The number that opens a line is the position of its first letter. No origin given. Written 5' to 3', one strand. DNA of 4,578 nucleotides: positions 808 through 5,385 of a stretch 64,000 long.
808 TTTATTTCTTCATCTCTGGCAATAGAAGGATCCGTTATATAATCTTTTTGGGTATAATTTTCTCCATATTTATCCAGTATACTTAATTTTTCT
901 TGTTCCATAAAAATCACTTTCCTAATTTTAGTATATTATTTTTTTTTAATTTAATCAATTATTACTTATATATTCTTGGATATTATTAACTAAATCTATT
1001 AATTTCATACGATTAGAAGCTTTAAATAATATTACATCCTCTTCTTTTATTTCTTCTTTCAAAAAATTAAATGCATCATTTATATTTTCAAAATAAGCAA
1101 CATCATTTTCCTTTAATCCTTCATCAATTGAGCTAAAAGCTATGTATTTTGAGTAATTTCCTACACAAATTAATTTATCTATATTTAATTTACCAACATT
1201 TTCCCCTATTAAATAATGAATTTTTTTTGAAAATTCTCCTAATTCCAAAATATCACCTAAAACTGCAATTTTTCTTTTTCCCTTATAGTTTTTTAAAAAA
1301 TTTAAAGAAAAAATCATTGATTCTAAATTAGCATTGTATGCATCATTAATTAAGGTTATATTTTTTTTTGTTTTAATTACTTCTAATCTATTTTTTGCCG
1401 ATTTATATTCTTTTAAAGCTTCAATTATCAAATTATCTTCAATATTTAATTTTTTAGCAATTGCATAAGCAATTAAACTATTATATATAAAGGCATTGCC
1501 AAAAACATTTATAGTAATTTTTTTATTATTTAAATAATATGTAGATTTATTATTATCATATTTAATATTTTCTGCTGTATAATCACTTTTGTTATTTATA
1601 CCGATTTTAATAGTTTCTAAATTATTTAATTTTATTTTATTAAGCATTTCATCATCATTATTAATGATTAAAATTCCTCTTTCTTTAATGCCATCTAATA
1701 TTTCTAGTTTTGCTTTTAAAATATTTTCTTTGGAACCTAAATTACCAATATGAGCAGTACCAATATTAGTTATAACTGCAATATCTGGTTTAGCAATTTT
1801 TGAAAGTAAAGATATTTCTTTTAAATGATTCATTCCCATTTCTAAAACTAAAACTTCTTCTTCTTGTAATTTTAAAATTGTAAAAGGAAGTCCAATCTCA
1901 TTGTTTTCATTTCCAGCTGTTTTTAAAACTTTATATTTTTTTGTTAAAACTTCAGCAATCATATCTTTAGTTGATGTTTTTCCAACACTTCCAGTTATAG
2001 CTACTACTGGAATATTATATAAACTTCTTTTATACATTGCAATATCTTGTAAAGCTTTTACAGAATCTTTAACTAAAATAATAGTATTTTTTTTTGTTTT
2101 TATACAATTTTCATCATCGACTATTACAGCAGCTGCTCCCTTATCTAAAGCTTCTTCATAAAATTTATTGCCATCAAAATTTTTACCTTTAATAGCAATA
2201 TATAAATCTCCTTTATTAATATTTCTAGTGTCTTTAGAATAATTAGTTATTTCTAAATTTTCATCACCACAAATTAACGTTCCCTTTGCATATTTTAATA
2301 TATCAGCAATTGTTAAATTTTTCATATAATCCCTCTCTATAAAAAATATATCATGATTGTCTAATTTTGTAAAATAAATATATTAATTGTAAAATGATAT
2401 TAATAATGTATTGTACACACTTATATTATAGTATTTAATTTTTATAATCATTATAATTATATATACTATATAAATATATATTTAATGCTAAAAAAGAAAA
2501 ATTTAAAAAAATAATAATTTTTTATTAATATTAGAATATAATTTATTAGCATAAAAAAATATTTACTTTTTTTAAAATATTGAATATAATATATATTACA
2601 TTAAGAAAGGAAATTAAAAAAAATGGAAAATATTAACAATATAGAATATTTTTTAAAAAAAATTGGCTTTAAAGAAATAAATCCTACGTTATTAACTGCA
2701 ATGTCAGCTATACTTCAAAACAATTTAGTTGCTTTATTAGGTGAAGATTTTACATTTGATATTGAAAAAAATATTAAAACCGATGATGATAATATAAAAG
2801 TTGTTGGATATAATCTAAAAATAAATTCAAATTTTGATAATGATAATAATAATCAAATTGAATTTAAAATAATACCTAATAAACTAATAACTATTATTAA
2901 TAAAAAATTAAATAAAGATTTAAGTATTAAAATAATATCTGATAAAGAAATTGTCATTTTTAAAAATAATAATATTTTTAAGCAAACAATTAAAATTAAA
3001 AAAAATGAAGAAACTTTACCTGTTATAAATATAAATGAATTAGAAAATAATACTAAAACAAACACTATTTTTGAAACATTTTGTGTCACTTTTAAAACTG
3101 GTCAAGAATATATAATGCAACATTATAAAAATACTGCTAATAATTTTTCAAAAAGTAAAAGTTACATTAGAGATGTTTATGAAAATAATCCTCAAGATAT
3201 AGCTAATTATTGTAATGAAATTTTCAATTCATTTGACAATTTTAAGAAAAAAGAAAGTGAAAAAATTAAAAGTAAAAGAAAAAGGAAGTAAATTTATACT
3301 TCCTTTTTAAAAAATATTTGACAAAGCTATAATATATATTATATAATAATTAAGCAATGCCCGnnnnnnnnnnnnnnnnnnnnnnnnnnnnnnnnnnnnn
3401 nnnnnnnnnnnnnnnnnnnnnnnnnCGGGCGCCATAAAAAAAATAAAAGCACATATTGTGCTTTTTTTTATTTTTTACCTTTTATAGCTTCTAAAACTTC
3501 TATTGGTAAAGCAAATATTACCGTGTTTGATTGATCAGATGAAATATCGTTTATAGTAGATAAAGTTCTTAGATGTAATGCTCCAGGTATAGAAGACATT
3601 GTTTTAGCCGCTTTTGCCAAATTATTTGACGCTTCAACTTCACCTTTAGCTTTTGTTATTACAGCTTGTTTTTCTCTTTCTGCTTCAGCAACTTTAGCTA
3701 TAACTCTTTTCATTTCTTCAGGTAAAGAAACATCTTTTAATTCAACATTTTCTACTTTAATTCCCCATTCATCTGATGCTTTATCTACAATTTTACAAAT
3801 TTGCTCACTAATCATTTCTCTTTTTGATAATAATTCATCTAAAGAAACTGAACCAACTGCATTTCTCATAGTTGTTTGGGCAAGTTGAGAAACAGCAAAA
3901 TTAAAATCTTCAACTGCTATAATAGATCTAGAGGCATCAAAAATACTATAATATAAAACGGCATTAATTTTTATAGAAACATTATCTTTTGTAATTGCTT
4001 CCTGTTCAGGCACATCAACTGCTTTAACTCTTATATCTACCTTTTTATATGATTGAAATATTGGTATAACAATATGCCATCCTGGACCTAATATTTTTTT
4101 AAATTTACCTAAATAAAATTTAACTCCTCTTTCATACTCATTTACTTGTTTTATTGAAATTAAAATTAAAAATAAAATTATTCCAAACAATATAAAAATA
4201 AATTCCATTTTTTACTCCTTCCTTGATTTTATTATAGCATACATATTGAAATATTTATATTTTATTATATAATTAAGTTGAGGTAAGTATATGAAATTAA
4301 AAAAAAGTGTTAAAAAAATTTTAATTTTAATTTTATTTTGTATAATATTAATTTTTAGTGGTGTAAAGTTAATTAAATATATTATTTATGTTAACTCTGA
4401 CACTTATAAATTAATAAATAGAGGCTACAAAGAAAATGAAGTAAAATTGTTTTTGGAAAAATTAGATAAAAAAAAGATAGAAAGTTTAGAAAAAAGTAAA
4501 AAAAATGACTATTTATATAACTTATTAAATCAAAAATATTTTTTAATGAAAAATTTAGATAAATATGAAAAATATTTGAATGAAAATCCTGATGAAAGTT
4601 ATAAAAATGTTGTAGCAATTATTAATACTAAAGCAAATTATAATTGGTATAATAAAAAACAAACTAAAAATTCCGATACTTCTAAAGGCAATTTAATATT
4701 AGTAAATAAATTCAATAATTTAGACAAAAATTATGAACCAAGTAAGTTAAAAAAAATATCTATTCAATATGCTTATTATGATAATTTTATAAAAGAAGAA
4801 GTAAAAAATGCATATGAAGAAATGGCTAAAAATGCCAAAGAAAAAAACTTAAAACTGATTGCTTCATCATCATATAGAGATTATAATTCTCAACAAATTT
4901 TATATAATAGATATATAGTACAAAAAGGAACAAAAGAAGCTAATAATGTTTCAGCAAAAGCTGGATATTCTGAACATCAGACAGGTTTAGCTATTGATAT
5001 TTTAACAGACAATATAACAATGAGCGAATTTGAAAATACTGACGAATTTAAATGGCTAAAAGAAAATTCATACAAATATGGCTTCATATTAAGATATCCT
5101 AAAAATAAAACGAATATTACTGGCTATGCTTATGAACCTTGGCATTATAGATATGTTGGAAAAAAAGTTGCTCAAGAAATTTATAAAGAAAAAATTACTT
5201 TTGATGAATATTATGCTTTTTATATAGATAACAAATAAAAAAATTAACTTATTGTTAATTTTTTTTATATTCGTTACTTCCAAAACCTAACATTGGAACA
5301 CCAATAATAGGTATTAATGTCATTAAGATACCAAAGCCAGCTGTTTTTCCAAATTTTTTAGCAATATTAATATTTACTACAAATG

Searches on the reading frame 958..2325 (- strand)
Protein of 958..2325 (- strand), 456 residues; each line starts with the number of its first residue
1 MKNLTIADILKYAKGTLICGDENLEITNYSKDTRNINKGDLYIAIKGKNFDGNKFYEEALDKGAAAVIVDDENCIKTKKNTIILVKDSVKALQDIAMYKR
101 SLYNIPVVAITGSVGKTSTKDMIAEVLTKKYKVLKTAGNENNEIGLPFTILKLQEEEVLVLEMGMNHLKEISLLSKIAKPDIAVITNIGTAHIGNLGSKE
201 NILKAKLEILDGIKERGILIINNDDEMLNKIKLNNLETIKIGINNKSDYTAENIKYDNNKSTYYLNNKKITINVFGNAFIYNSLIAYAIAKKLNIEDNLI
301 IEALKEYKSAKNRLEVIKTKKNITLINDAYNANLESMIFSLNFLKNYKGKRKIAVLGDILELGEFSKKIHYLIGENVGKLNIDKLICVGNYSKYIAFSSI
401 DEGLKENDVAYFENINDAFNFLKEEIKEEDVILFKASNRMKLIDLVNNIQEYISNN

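Call 55: search_protein_families(library=pfam, proteins=[window:958-2325:-], max_evalue=0.00001)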
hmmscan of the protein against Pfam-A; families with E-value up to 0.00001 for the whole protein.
window:958-2325:- (456 aa): 3 families
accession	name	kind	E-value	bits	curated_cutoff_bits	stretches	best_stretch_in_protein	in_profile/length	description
PF08245.18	Mur_ligase_M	-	2.9e-48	164.9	24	1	110-290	1-200/200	Mur ligase middle domain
PF02875.26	Mur_ligase_C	-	3.9e-18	66.9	28.4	1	312-437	1-126/127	Mur ligase, glutamate ligase domain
PF01225.30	Mur_ligase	-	1.2e-09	38.8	21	1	26-98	2-93/95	Mur ligase family, catalytic domain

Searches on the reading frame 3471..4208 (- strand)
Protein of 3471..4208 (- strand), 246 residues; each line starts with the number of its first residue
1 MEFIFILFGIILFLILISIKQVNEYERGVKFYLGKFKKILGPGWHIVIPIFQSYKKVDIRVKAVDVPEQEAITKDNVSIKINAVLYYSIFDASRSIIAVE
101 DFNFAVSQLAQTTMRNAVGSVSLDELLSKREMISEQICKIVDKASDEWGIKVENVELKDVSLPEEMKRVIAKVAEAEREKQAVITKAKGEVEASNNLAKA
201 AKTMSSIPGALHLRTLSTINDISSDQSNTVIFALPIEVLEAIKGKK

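Call 55: search_protein_families(library=pfam, proteins=[window:3471-4208:-], max_evalue=0.00001)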
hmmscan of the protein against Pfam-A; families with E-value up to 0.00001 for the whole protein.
window:3471-4208:- (246 aa): 2 families
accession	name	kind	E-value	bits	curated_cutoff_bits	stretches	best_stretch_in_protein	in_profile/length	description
PF01145.31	Band_7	-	4.2e-42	144.6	23.6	1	21-190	2-175/176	SPFH domain / Band 7 family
PF13421.11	Band_7_1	-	4.1e-07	30.3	24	1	100-174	131-207/211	SPFH domain-Band 7 family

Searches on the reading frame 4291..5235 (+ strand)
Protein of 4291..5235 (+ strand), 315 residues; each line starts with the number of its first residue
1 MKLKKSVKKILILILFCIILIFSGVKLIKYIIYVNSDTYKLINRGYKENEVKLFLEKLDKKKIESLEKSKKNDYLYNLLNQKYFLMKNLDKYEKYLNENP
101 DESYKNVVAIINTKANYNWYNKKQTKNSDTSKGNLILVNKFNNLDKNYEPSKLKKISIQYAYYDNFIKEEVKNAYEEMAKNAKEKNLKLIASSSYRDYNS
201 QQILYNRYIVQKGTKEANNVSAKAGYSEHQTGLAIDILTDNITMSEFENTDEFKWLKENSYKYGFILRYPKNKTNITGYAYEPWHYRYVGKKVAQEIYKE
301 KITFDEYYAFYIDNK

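Call 55: search_protein_families(library=pfam, proteins=[window:4291-5235:+], max_evalue=0.00001)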
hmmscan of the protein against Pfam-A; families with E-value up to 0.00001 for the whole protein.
window:4291-5235:+ (315 aa): 1 family
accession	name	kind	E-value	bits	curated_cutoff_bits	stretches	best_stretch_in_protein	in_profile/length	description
PF02557.22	VanY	-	1.4e-42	145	25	1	167-291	4-132/132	D-alanyl-D-alanine carboxypeptidase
